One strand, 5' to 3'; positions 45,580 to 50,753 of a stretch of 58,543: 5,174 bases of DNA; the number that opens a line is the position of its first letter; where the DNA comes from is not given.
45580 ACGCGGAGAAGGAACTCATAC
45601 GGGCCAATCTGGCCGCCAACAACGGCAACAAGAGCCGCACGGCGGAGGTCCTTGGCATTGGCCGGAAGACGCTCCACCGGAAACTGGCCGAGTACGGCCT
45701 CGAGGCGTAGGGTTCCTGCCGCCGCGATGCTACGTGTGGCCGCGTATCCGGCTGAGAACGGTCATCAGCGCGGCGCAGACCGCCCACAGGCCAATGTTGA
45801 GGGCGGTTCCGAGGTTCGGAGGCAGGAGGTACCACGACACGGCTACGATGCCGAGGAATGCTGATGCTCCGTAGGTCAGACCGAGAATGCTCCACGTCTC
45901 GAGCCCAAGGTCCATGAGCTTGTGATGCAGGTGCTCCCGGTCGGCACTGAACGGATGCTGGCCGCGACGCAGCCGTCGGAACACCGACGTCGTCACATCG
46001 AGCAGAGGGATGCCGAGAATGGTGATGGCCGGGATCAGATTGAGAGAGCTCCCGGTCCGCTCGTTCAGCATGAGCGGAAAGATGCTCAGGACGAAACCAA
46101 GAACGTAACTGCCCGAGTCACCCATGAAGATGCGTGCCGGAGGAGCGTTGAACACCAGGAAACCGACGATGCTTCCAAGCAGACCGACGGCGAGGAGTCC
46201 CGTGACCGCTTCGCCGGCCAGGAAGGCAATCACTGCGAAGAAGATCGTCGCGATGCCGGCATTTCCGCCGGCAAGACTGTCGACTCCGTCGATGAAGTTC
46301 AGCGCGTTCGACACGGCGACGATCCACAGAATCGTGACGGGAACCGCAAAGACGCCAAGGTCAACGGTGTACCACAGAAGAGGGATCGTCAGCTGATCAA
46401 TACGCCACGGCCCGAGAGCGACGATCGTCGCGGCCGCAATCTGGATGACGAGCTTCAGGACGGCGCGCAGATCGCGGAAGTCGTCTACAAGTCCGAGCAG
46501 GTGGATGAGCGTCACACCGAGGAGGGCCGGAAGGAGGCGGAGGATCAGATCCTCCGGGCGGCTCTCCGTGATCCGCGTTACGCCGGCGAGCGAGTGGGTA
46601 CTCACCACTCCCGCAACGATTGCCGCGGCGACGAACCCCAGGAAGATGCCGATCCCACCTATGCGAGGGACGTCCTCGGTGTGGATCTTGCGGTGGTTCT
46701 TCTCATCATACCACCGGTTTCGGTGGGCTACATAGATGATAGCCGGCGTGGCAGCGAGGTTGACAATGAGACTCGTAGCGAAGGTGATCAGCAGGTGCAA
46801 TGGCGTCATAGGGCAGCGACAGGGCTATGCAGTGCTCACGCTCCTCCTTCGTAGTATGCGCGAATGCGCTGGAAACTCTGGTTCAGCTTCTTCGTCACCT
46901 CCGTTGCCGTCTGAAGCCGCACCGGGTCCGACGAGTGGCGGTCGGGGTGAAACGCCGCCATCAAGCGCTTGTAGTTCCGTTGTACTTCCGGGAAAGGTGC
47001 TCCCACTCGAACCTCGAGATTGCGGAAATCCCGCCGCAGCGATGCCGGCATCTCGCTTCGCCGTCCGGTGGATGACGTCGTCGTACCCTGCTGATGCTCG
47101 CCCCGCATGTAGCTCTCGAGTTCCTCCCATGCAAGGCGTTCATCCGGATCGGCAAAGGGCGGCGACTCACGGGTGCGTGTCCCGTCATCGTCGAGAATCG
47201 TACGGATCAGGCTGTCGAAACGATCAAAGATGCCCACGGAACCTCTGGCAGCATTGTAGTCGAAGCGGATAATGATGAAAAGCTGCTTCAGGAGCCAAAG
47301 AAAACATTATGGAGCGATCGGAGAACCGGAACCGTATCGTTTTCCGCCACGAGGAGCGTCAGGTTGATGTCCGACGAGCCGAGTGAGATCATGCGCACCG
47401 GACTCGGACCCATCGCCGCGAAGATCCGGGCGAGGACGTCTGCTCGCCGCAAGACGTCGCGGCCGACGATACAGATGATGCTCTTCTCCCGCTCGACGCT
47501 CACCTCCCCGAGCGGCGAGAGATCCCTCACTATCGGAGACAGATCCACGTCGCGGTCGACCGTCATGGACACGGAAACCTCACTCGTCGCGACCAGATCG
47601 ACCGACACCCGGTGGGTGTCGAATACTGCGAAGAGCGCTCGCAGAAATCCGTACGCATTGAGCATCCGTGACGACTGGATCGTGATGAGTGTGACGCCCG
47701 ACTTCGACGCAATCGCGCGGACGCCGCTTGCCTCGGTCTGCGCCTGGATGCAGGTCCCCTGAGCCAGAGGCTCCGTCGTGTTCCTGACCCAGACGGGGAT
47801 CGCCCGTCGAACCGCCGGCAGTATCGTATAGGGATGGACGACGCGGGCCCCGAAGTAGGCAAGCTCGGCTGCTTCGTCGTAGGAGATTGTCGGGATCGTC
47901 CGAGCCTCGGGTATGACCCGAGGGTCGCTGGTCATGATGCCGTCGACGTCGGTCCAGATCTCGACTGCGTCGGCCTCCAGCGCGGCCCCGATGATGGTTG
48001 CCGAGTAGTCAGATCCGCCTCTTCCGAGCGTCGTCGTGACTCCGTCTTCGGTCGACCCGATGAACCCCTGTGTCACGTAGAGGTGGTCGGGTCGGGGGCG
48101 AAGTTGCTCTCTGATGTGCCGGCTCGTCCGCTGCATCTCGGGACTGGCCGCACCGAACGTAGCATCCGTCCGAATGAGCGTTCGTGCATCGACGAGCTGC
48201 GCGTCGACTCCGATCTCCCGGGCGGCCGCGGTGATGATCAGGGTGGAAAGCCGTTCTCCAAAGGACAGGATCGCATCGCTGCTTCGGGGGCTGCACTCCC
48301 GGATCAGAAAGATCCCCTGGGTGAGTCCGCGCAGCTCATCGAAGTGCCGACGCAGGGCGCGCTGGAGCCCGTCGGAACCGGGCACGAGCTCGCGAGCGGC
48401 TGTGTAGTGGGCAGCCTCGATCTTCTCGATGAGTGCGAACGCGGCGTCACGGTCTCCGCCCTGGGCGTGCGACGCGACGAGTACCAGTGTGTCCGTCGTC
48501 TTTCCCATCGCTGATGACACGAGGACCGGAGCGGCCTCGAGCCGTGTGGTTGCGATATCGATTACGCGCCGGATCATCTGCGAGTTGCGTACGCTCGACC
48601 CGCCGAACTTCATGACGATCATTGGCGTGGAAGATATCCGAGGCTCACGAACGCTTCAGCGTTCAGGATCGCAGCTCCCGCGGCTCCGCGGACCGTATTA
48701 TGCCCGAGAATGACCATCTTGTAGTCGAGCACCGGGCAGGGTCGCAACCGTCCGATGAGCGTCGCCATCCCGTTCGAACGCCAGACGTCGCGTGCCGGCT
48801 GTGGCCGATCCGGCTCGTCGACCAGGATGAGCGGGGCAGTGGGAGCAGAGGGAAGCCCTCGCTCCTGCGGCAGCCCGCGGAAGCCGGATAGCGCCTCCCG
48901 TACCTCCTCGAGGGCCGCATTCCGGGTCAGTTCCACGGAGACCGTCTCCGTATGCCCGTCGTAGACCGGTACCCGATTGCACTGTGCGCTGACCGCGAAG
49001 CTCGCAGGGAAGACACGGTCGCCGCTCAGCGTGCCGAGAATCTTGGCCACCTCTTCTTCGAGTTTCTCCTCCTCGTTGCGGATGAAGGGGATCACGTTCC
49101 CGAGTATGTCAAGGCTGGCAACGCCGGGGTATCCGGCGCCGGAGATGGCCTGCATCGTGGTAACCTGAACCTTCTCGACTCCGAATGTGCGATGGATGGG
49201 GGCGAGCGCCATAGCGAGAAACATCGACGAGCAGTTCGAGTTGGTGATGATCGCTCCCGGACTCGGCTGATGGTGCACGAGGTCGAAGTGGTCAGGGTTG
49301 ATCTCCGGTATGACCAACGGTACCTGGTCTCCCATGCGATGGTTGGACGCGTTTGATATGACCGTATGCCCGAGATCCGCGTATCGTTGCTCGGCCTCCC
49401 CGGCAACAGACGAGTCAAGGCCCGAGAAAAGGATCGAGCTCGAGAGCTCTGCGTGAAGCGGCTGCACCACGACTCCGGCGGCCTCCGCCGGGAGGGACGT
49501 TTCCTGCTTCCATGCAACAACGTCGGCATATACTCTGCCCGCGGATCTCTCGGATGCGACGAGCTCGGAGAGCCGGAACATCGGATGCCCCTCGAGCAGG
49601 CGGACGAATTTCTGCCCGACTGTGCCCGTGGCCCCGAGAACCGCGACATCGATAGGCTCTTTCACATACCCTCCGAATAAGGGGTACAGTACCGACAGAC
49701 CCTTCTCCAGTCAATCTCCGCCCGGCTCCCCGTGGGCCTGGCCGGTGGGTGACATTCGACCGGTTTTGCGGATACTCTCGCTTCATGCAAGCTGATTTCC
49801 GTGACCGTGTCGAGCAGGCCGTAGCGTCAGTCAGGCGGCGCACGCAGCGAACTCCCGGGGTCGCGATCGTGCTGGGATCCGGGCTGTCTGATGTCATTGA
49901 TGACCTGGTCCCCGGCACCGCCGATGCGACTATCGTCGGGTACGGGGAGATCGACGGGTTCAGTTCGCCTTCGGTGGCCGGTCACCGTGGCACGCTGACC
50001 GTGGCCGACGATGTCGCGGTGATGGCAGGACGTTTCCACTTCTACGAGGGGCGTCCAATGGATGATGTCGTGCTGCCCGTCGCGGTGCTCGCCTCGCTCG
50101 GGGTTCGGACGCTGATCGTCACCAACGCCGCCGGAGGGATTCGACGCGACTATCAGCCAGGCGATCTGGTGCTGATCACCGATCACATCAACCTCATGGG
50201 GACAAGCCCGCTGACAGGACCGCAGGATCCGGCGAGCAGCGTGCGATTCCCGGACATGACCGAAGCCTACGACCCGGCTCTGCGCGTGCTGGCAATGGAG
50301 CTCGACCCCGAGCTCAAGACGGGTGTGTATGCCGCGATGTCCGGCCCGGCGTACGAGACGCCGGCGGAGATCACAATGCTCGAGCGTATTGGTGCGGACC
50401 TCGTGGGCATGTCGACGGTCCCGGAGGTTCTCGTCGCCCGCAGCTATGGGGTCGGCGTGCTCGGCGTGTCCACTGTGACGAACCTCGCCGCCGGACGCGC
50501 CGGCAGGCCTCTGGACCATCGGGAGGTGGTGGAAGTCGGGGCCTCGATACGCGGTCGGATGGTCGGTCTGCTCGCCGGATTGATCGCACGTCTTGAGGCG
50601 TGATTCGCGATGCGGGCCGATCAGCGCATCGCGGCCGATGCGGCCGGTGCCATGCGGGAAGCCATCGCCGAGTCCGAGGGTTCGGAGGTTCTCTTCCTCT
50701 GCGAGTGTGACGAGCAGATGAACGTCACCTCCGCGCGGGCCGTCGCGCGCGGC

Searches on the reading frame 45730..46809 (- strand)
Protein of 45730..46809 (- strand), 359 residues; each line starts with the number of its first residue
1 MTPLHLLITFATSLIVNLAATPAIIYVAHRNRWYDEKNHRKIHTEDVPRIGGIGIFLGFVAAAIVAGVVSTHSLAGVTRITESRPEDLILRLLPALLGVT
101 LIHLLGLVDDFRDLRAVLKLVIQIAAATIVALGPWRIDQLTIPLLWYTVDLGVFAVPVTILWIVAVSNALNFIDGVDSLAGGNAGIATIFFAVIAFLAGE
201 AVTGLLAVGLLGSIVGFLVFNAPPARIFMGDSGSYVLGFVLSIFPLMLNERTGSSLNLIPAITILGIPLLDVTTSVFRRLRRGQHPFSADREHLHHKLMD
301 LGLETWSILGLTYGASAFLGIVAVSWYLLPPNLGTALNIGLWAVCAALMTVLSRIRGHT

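Call 38: search_protein_families(library=pfam, proteins=[window:45730-46809:-], max_evalue=0.0001)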
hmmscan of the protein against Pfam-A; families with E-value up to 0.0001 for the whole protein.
window:45730-46809:- (359 aa): 1 family
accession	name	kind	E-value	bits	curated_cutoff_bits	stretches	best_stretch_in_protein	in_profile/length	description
PF00953.26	Glycos_transf_4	-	3.8e-40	137.9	27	1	95-248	4-159/160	Glycosyl transferase family 4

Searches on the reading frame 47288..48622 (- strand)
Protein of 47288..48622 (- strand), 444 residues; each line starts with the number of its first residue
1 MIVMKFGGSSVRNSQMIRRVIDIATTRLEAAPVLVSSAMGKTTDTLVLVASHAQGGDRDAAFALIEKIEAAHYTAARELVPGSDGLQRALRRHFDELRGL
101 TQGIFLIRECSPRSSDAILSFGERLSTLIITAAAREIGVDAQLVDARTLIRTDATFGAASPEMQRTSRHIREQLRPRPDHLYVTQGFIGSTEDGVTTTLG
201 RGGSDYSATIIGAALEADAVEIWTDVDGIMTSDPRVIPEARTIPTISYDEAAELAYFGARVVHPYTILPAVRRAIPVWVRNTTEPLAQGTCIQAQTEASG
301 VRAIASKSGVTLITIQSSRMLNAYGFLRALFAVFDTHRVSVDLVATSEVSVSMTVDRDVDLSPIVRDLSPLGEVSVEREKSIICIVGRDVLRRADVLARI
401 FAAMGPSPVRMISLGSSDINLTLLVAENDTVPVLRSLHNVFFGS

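Call 38: search_protein_families(library=pfam, proteins=[window:47288-48622:-], max_evalue=0.0001)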
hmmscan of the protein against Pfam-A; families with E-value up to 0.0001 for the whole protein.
window:47288-48622:- (444 aa): 2 families
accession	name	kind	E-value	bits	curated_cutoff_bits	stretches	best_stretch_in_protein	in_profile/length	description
PF00696.33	AA_kinase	-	3.4e-48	164.8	24.9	1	1-281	2-234/234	Amino acid kinase family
PF22468.2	ACT_9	-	1.5e-17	63.5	27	1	383-441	1-61/61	ACT domain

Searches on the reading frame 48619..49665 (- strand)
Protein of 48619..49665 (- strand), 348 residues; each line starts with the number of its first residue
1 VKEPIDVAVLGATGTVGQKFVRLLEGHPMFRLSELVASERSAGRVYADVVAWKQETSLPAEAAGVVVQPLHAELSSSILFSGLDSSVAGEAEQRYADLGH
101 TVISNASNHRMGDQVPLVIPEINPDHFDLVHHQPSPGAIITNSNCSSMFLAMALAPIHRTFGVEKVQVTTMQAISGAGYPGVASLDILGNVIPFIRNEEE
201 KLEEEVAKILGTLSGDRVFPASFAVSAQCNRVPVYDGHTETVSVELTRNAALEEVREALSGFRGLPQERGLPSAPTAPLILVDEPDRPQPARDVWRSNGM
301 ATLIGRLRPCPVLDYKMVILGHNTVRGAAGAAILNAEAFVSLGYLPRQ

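Call 38: search_protein_families(library=pfam, proteins=[window:48619-49665:-], max_evalue=0.0001)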
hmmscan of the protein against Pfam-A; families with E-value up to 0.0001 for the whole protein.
window:48619-49665:- (348 aa): 2 families
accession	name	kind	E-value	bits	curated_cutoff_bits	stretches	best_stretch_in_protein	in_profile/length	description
PF02774.23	Semialdhyde_dhC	-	1e-35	124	26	1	154-325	1-183/184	Semialdehyde dehydrogenase, dimerisation domain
PF01118.30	Semialdhyde_dh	-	8.7e-27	94.4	26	1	7-128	2-119/121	Semialdehyde dehydrogenase, NAD binding domain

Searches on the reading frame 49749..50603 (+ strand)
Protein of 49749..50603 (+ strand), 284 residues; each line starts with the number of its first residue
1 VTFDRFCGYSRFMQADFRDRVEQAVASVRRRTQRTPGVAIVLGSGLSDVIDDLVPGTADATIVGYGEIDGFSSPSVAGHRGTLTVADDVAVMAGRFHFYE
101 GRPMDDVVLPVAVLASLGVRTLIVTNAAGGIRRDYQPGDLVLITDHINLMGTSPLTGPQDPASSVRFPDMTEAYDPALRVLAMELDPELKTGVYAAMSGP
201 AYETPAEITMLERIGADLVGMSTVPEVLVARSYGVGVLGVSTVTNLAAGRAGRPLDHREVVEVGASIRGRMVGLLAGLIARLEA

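Call 38: search_protein_families(library=pfam, proteins=[window:49749-50603:+], max_evalue=0.0001)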
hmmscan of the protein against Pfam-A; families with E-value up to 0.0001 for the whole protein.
window:49749-50603:+ (284 aa): 1 family
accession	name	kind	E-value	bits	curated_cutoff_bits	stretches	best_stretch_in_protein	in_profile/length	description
PF01048.26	PNP_UDP_1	-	1.3e-49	169.2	25.1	1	65-279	20-232/233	Phosphorylase superfamily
